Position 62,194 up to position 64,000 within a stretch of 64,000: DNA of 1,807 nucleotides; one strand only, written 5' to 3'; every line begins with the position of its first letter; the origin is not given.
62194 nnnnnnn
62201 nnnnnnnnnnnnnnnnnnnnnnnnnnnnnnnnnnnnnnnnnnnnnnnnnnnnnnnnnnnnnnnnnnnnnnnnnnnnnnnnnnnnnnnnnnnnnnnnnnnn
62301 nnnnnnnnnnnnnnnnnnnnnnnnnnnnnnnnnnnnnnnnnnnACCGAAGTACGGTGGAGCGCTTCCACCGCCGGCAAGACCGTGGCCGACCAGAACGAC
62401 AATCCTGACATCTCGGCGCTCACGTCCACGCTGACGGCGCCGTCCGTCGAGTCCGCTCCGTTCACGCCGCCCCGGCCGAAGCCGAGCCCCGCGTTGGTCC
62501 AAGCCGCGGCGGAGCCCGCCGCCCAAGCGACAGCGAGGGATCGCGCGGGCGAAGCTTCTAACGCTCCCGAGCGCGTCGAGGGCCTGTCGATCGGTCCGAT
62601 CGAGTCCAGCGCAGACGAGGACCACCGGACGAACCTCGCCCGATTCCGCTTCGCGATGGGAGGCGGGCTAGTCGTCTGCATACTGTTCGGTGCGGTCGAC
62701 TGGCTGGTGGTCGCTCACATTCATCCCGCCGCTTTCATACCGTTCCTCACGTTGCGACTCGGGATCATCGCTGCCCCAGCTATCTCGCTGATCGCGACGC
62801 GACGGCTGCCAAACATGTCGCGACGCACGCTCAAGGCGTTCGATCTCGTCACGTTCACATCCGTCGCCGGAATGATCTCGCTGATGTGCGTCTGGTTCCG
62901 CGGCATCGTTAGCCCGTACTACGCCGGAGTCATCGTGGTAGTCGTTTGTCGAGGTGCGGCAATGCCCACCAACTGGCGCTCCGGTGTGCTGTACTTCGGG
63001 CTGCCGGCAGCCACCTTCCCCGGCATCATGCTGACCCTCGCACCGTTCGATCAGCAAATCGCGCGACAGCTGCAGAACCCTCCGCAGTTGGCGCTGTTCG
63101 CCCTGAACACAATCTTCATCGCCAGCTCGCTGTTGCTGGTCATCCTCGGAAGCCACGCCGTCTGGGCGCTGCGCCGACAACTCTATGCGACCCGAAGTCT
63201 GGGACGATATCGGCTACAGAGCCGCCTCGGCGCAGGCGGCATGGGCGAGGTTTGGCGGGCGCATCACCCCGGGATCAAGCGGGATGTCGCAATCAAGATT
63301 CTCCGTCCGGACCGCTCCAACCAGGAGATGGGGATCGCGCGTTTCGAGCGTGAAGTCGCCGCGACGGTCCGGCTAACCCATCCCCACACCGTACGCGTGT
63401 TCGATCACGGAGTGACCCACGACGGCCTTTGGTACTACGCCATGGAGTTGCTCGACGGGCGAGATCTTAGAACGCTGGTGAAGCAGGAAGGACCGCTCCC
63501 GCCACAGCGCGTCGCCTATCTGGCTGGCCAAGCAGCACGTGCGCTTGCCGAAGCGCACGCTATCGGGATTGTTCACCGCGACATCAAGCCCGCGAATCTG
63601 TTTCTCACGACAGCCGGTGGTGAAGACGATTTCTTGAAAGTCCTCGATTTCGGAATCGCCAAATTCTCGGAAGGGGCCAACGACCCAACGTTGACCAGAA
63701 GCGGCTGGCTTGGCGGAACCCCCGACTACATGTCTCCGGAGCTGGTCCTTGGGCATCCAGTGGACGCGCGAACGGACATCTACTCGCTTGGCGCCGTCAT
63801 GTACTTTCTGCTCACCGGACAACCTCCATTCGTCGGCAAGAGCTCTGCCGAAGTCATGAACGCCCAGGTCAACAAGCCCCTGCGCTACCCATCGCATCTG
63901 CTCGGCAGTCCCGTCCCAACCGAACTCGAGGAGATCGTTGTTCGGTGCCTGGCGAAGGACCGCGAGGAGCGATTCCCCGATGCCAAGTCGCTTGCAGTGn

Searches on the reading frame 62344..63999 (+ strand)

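Call 53: search_protein_families(library=pfam, proteins=[window:62344-63999:+], max_evalue=0.00001)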
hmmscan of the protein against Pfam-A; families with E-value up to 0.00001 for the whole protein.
window:62344-63999:+ (552 aa): 2 families
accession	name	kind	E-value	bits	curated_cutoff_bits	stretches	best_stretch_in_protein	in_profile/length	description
PF00069.31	Pkinase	-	6e-44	150.8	31.7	1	289-544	1-252/263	Protein kinase domain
PF07714.23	PK_Tyr_Ser-Thr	-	4.4e-27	95.5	23.1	1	291-543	3-248/258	Protein tyrosine and serine/threonine kinase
